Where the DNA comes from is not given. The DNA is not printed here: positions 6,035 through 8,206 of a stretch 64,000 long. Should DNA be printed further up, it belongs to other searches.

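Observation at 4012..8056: Tandem ABC half-transporter pair sits at the head of a cluster whose proteins all lack Sec signals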

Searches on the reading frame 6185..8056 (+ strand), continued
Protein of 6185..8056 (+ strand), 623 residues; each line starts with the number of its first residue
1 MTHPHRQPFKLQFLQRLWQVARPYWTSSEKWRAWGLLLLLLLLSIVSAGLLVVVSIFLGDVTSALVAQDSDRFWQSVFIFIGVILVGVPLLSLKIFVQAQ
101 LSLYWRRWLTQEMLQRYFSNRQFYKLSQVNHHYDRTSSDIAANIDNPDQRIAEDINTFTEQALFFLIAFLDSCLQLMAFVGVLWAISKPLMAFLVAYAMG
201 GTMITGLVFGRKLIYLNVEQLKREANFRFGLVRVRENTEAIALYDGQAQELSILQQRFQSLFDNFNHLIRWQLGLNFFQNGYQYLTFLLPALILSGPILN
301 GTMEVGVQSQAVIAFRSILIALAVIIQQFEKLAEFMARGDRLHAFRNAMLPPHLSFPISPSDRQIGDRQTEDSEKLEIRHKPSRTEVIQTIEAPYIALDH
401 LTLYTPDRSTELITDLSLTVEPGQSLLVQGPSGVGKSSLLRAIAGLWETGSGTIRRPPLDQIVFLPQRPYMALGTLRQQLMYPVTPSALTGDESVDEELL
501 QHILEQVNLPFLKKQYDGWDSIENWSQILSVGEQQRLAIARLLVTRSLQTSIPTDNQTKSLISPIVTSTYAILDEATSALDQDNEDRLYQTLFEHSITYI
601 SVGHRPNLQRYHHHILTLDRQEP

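Call 19: find_encoding_contigs(protein=P0065, flank=10000, max_places=3)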
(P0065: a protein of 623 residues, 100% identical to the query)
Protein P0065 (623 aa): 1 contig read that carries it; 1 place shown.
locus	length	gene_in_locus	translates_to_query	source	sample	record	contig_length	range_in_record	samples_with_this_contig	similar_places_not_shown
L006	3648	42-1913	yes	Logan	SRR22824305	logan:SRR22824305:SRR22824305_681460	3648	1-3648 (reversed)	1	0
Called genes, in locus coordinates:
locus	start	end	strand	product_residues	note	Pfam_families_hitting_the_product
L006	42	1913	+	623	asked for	PF00664:ABC_membrane (faint), PF05992:SbmA_BacA, PF06472:ABC_membrane_2, PF00005:ABC_tran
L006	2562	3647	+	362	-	?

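Call 20: find_encoding_contigs(protein=P0154, flank=10000, max_places=2)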
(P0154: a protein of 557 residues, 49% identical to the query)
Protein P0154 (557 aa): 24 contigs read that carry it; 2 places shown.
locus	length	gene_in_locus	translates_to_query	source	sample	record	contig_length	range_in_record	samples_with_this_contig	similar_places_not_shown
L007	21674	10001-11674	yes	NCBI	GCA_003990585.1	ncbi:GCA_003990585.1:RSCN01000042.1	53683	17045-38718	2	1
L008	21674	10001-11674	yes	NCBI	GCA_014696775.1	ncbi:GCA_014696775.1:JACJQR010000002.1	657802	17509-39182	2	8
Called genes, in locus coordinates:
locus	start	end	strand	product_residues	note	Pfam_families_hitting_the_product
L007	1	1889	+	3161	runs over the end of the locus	PF17803:Cadherin_4, PF17892:Cadherin_5, PF17963:Big_9, PF17803:Cadherin_4, PF17892:Cadherin_5, PF17963:Big_9, PF17803:Cadherin_4, PF17892:Cadherin_5, +7 more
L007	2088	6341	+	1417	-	PF04151:PPC, PF00353:HemolysinCabind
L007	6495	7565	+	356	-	PF00296:Bac_luciferase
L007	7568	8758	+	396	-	-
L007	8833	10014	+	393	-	PF02687:FtsX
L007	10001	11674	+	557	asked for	PF06472:ABC_membrane_2, PF00664:ABC_membrane, PF05992:SbmA_BacA, PF00005:ABC_tran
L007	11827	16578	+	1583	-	PF00668:Condensation, PF00501:AMP-binding, PF13193:AMP-binding_C, PF00550:PP-binding, PF00668:Condensation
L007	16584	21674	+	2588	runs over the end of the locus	PF00668:Condensation, PF00501:AMP-binding, PF13193:AMP-binding_C, PF00550:PP-binding, PF00668:Condensation, PF00501:AMP-binding, PF13193:AMP-binding_C, PF00550:PP-binding, +1 more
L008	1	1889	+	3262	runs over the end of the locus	PF17803:Cadherin_4, PF17892:Cadherin_5, PF17963:Big_9, PF17803:Cadherin_4, PF17892:Cadherin_5, PF17963:Big_9, PF17803:Cadherin_4, PF17892:Cadherin_5, +11 more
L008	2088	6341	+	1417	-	PF04151:PPC, PF00353:HemolysinCabind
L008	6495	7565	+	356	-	PF00296:Bac_luciferase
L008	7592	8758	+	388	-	PF25876:HH_MFP_RND (weak)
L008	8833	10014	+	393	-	PF02687:FtsX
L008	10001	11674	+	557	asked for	PF06472:ABC_membrane_2, PF00664:ABC_membrane, PF05992:SbmA_BacA, PF00005:ABC_tran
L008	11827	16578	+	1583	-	PF00668:Condensation, PF00501:AMP-binding, PF13193:AMP-binding_C, PF00550:PP-binding, PF00668:Condensation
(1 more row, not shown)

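Call 21: find_encoding_contigs(protein=P0077, flank=10000, max_places=2)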
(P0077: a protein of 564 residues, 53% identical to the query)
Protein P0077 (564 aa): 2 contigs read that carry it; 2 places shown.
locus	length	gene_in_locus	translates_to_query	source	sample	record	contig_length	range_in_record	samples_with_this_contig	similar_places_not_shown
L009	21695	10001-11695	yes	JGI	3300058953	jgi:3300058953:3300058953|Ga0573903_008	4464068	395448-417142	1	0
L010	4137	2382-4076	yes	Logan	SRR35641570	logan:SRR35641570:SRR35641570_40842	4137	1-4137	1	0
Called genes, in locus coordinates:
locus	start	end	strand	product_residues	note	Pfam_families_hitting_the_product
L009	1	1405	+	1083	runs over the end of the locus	PF25596:CPSase_L_D1, PF02786:CPSase_L_D2, PF02787:CPSase_L_D3, PF25596:CPSase_L_D1, PF02222:ATP-grasp, PF02786:CPSase_L_D2, PF07478:Dala_Dala_lig_C (weak), PF02142:MGS, +3 more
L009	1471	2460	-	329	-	-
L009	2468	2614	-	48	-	-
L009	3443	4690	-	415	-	PF03544:TonB_C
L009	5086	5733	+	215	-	PF01618:MotA_ExbB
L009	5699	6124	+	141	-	PF02472:ExbD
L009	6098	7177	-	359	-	PF06999:Suc_Fer-like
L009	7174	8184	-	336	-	PF03677:UPF0137 (weak), PF11300:DUF3102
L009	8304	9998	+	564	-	PF06472:ABC_membrane_2, PF00664:ABC_membrane, PF05992:SbmA_BacA, PF00005:ABC_tran, PF20703:nSTAND1 (weak)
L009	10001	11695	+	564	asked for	PF06472:ABC_membrane_2, PF00664:ABC_membrane, PF05992:SbmA_BacA, PF00005:ABC_tran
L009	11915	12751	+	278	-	PF14355:Abi_C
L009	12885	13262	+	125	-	PF04255:DUF433 (weak)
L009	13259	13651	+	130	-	PF18480:DUF5615 (faint)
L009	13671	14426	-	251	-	PF00975:Thioesterase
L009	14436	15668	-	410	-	PF00264:Tyrosinase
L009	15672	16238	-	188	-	PF27188:SfmD_perox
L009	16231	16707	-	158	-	PF27188:SfmD_perox (weak)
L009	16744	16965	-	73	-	PF03621:MbtH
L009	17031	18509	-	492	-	PF00202:Aminotran_3, PF00155:Aminotran_1_2 (faint)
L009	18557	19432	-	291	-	PF13489:Methyltransf_23, PF13847:Methyltransf_31, PF08241:Methyltransf_11, PF08242:Methyltransf_12, PF13649:Methyltransf_25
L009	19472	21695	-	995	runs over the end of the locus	PF18456:CmlA_N, PF13483:Lactamase_B_3, PF12706:Lactamase_B_2, PF18563:TubC_N, PF01073:3Beta_HSD, PF01370:Epimerase, PF02719:Polysacc_synt_2, PF07993:NAD_binding_4, +2 more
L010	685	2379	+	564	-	PF06472:ABC_membrane_2, PF00664:ABC_membrane, PF05992:SbmA_BacA, PF00005:ABC_tran, PF20703:nSTAND1 (weak)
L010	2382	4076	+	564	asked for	PF06472:ABC_membrane_2, PF00664:ABC_membrane, PF05992:SbmA_BacA, PF00005:ABC_tran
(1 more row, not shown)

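Call 22: find_encoding_contigs(protein=P0084, flank=10000, max_places=2)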
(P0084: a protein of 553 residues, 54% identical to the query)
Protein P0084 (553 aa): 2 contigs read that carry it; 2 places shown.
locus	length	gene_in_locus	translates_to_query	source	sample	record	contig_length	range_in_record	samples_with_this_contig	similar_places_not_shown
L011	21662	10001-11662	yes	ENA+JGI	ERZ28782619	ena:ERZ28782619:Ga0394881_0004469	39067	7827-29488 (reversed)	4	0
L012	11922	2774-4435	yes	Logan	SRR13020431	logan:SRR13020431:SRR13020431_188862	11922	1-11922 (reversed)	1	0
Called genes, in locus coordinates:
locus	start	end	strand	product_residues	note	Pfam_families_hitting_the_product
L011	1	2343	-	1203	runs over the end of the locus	PF00072:Response_reg, PF00989:PAS, PF08448:PAS_4, PF13426:PAS_9 (weak), PF08447:PAS_3, PF00512:HisKA, PF02518:HATPase_c, PF00072:Response_reg, +2 more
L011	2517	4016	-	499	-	PF00072:Response_reg, PF00990:GGDEF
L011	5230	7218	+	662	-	PF00072:Response_reg, PF00486:Trans_reg_C, PF01627:Hpt, PF00072:Response_reg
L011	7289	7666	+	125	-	PF00072:Response_reg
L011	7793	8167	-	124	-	PF00072:Response_reg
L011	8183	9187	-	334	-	PF00072:Response_reg, PF00990:GGDEF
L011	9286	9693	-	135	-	PF00072:Response_reg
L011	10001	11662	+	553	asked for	PF06472:ABC_membrane_2, PF05992:SbmA_BacA, PF00005:ABC_tran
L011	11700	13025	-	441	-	PF03544:TonB_C, PF13103:TonB_2 (weak)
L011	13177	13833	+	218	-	PF01618:MotA_ExbB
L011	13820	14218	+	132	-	PF02472:ExbD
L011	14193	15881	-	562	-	PF06472:ABC_membrane_2, PF00664:ABC_membrane (weak), PF05992:SbmA_BacA, PF00005:ABC_tran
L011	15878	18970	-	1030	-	PF00873:ACR_tran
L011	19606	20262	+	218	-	PF05685:Uma2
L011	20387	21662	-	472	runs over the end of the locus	PF25917:BSH_RND (weak), PF25973:BSH_CzcB (faint), PF25881:HH_YBHG, PF25954:Beta-barrel_RND_2, PF25989:YknX_C, PF25967:RND-MFP_C (weak)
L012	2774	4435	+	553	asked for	PF06472:ABC_membrane_2, PF05992:SbmA_BacA, PF00005:ABC_tran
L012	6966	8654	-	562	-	PF06472:ABC_membrane_2, PF00664:ABC_membrane (weak), PF05992:SbmA_BacA, PF00005:ABC_tran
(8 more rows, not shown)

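Call 25: find_related_loci(query=A1, collection=metagenome_contigs, flank=10000)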
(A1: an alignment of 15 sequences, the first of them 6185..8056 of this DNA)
Query A1 (623 aa) in metagenome_contigs; peptide patterns used: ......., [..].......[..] (x = any residue, [..] = any of these).
600 stretches matched a pattern (row limit reached: there are more); 534 encode a relative of the query (tblastn E <= 1e-3); the best 80 are kept; 80 distinct loci.
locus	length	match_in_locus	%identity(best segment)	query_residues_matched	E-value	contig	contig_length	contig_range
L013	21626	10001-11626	51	9-618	3e-173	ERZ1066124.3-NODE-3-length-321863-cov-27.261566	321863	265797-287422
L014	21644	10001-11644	49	9-620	7e-176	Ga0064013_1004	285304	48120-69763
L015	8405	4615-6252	50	9-620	6e-168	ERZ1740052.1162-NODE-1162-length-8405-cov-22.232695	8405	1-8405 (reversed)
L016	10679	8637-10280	45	10-618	9e-166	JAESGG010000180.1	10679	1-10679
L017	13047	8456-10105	50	9-619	4e-166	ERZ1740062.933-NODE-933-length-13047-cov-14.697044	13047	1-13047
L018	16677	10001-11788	46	9-620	2e-162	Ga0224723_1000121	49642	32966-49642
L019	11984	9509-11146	45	10-618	4e-162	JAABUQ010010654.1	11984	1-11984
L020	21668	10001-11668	46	3-618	1e-161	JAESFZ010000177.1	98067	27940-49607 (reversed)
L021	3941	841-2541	45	1-622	9e-167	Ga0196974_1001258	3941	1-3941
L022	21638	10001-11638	46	9-618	1e-160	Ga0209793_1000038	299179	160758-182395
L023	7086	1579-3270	45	7-620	7e-159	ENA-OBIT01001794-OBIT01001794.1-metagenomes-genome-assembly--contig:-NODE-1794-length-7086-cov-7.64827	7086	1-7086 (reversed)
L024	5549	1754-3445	46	7-620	6e-160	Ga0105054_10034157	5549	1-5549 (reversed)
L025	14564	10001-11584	48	23-619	9e-158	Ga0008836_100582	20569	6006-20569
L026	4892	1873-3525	45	3-616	6e-161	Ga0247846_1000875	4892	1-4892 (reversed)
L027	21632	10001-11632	45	14-622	1e-157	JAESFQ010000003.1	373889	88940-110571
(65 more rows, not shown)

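Call 48: search_solved_structures(query=window:6185-8056:+, max_evalue=1e-10)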
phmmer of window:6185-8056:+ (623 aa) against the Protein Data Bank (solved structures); distinct sequences matched with E-value up to 1e-10: 33.
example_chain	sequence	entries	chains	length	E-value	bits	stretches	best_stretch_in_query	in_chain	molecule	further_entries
9wfg_A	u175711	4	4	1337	5.4e-90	305.8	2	91-620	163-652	ABC transporter D family member 1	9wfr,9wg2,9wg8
9wfu_A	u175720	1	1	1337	1.4e-89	304.4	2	91-620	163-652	ABC transporter D family member 1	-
24ve_A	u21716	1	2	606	7.9e-53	183.1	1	8-618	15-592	Lysosomal cobalamin transporter ABCD4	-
24vc_A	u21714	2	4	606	2.1e-52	181.7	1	8-618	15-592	Lysosomal cobalamin transporter ABCD4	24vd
6jbj_A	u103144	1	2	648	2.8e-52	181.3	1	8-618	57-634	ATP-binding cassette sub-family D member 4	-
6tqe_A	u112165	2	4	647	4.6e-50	174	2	15-348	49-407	ABC transporter ATP-binding protein/permease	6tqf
7rr9_A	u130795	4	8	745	5.7e-50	173.7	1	332-620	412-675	ATP-binding cassette sub-family D member 1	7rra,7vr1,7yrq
7vwc_A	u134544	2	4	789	5.7e-50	173.7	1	332-620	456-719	Peroxisomal Membrane Protein related,ATP-binding cassette sub-family D member 1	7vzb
7x07_A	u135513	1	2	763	7.1e-50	173.3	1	332-620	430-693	ATP-binding cassette sub-family D member 1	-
7shn_A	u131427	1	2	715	1.2e-49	172.6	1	332-620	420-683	ATP-binding cassette sub-family D member 1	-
7xec_A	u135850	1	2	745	1.5e-49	172.3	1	332-620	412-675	ATP-binding cassette sub-family D member 1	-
7vx8_B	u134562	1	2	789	1.5e-49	172.3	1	332-620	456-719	Peroxisomal Membrane Protein related,ATP-binding cassette sub-family D member 1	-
7shm_A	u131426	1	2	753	1.7e-49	172.1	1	332-620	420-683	ATP-binding cassette sub-family D member 1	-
7x0t_A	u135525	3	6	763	1.9e-49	172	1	332-620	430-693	ATP-binding cassette sub-family D member 1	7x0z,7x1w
8z9x_B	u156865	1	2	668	1.3e-46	162.6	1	42-619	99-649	ATP-binding cassette sub-family D member 3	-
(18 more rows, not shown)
